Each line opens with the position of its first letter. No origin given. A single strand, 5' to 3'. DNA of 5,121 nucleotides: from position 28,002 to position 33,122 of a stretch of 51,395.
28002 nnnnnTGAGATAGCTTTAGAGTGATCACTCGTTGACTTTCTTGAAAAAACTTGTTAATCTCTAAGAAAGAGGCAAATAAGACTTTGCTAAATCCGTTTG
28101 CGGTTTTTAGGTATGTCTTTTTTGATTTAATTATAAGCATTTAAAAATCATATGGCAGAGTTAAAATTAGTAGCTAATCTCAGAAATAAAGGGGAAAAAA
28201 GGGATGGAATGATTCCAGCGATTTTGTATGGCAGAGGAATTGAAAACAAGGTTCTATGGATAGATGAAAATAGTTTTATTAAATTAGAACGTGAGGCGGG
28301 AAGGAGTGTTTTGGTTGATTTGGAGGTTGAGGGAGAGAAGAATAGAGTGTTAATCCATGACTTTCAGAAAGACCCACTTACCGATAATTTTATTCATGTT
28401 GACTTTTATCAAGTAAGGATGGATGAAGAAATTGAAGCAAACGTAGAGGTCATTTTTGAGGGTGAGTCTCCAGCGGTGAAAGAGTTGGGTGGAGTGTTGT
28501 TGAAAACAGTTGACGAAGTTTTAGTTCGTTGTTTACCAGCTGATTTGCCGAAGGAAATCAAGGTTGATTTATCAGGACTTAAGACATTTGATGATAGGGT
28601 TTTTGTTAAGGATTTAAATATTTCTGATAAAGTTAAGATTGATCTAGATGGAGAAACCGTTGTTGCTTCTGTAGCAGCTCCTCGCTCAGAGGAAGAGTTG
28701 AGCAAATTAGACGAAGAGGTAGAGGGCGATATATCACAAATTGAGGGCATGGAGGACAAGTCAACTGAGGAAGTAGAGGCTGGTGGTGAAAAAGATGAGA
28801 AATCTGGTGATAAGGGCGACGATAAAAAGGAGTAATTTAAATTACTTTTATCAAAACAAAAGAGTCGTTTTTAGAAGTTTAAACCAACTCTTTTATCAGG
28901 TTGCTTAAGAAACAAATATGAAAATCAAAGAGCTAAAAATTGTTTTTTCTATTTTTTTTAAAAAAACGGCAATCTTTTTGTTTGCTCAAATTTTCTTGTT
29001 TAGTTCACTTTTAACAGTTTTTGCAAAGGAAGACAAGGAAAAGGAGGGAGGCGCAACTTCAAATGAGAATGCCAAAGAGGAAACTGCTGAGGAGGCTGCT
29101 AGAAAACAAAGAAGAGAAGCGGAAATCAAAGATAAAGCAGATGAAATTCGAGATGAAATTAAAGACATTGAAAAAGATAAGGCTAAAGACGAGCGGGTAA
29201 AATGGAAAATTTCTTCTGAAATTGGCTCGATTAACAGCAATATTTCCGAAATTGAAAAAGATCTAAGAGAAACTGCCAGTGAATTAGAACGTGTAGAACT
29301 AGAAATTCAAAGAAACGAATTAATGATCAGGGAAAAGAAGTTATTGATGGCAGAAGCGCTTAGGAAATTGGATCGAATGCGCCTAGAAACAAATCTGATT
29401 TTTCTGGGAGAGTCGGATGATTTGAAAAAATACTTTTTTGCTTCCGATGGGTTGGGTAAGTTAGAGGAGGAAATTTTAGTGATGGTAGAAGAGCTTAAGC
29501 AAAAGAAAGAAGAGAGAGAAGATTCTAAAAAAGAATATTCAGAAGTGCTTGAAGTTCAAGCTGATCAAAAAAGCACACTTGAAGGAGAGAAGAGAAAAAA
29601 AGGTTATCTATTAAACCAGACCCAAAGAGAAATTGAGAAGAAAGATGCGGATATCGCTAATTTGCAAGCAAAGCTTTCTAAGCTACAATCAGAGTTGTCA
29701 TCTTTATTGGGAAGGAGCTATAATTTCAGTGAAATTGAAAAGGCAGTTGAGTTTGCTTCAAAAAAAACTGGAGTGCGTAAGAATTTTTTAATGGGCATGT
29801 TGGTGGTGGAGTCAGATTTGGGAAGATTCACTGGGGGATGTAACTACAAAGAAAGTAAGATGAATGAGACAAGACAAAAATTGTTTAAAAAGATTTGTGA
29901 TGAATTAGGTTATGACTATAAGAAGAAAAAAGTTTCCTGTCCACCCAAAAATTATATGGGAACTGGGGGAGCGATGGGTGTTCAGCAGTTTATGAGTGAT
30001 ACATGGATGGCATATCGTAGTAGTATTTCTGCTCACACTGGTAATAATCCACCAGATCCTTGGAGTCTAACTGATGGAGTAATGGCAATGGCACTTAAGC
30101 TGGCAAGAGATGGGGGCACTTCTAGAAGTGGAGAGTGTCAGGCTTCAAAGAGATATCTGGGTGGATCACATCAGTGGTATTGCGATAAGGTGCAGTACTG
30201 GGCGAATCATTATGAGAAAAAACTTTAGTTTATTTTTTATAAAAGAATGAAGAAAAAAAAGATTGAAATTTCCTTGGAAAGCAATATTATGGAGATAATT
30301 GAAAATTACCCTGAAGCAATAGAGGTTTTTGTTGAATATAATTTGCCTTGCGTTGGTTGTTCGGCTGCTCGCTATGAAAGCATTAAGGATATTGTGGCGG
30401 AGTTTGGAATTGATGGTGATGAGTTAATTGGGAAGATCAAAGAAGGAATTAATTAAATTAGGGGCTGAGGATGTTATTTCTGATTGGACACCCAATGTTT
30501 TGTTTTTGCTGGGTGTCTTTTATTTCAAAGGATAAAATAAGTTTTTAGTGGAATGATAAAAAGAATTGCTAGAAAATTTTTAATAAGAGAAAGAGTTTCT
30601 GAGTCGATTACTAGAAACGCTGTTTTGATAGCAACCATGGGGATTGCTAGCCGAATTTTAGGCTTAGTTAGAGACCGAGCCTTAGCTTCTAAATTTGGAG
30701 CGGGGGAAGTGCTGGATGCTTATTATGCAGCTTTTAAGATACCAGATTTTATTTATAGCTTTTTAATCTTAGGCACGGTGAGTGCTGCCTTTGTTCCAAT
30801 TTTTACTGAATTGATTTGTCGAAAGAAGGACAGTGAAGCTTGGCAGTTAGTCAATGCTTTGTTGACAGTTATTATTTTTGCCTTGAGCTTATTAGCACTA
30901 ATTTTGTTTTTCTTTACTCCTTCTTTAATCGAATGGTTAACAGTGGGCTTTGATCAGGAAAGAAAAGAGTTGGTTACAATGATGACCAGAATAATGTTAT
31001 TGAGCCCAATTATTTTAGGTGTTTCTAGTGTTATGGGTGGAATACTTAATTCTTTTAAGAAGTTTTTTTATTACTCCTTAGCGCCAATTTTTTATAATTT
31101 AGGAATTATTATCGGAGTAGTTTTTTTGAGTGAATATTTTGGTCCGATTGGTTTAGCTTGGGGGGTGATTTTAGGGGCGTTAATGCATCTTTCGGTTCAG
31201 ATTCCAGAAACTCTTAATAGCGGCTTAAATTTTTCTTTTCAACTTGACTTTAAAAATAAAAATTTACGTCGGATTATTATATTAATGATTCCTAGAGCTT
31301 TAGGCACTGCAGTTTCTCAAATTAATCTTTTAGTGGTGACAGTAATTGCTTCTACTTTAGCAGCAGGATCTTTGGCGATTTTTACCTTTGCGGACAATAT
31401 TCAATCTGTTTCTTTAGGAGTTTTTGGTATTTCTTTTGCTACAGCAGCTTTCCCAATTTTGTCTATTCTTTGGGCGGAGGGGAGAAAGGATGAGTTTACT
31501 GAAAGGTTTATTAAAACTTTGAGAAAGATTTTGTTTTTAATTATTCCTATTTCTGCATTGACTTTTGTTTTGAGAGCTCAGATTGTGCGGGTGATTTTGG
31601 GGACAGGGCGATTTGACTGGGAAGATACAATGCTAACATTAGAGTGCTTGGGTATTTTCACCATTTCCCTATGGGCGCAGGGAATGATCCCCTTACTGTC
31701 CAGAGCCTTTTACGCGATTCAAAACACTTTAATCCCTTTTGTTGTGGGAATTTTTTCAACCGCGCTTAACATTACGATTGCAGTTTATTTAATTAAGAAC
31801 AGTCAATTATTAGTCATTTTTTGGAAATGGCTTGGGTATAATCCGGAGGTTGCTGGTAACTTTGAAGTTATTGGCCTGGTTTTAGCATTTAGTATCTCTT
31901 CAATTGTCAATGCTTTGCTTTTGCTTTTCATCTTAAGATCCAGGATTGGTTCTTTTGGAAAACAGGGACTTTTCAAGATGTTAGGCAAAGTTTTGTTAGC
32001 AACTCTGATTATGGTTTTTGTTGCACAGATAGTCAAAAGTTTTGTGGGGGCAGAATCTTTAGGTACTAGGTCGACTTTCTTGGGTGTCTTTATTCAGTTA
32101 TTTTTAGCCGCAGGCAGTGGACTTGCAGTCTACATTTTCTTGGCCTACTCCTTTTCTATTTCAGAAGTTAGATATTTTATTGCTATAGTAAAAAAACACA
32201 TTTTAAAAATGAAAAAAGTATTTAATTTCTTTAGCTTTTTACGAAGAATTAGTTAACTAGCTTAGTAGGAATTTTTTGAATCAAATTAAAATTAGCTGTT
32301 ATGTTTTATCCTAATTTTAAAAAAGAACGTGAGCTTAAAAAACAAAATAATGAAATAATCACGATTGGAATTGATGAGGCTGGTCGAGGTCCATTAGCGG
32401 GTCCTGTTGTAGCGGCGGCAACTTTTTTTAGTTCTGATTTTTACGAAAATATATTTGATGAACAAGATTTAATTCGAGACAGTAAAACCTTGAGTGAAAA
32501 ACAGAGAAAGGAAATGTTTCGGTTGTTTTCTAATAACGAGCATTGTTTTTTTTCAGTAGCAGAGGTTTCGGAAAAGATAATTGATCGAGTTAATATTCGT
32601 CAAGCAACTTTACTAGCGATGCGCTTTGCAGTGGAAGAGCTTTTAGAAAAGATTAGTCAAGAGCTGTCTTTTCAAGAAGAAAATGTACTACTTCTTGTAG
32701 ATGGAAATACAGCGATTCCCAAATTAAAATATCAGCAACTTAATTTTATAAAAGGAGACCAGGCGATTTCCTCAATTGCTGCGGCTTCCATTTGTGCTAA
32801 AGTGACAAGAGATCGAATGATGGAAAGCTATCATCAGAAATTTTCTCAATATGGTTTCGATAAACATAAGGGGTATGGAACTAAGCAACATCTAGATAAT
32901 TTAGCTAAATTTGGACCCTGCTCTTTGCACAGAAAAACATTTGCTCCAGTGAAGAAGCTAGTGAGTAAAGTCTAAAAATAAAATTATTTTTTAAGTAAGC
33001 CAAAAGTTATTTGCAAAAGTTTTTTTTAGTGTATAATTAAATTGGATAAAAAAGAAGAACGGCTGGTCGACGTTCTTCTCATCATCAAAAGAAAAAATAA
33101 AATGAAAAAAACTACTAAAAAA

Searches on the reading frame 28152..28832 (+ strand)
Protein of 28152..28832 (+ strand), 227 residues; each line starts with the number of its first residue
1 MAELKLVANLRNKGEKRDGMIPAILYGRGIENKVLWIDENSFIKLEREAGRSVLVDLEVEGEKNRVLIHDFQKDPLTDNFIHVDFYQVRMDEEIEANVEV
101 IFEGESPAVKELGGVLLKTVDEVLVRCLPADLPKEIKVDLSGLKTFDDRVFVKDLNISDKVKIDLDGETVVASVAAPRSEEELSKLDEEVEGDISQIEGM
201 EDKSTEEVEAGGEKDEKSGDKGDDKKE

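Call 64: search_protein_families(library=pfam, proteins=[window:28152-28832:+], max_evalue=0.00001)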
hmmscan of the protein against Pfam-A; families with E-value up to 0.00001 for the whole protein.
window:28152-28832:+ (227 aa): 2 families
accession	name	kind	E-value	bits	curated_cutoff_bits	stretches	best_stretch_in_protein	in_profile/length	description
PF14693.11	Ribosomal_TL5_C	-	3e-21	76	27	1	93-178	1-84/84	Ribosomal protein TL5, C-terminal domain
PF01386.24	Ribosomal_L25p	-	2.9e-17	63.3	23.6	1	15-85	16-82/82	Ribosomal L25p family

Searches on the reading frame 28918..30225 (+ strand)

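Call 64: search_protein_families(library=pfam, proteins=[window:28918-30225:+], max_evalue=0.00001)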
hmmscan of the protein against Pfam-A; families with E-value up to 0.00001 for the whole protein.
window:28918-30225:+ (436 aa): 1 family
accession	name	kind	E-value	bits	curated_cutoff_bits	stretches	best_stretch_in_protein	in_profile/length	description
PF13406.11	SLT_2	-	3.7e-06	26.8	24.3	1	270-397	70-198/292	Transglycosylase SLT domain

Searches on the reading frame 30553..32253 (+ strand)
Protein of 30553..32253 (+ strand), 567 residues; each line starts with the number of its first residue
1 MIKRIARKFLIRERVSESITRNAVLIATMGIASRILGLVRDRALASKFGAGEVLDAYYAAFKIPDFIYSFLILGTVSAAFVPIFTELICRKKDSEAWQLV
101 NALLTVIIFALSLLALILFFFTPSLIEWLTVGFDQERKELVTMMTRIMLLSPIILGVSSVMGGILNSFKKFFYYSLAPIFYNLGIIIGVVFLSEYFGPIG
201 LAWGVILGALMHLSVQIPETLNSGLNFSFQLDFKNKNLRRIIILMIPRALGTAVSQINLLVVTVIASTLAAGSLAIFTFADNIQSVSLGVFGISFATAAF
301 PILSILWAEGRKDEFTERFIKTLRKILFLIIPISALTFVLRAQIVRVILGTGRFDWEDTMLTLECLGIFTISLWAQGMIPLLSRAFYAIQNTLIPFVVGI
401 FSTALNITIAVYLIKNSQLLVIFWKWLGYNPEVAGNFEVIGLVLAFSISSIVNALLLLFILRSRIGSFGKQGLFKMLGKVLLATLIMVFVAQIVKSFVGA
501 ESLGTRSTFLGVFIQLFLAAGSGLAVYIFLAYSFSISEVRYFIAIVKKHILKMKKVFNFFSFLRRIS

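Call 64: search_protein_families(library=pfam, proteins=[window:30553-32253:+], max_evalue=0.00001)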
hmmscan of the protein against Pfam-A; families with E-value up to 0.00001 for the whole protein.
window:30553-32253:+ (567 aa): 2 families
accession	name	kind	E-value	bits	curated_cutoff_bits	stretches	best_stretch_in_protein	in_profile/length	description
PF03023.19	MurJ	-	7.8e-89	298.8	27.4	1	45-498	2-436/451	Lipid II flippase MurJ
PF01554.23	MatE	-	7.4e-09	35.9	24.9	1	251-410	5-159/161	MatE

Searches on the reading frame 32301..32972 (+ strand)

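Call 64: search_protein_families(library=pfam, proteins=[window:32301-32972:+], max_evalue=0.00001)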
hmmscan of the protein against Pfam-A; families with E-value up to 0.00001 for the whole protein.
window:32301-32972:+ (224 aa): 1 family
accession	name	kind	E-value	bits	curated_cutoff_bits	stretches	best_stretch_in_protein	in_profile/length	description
PF01351.25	RNase_HII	-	2.2e-37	129.3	25.8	1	22-216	1-198/199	Ribonuclease HII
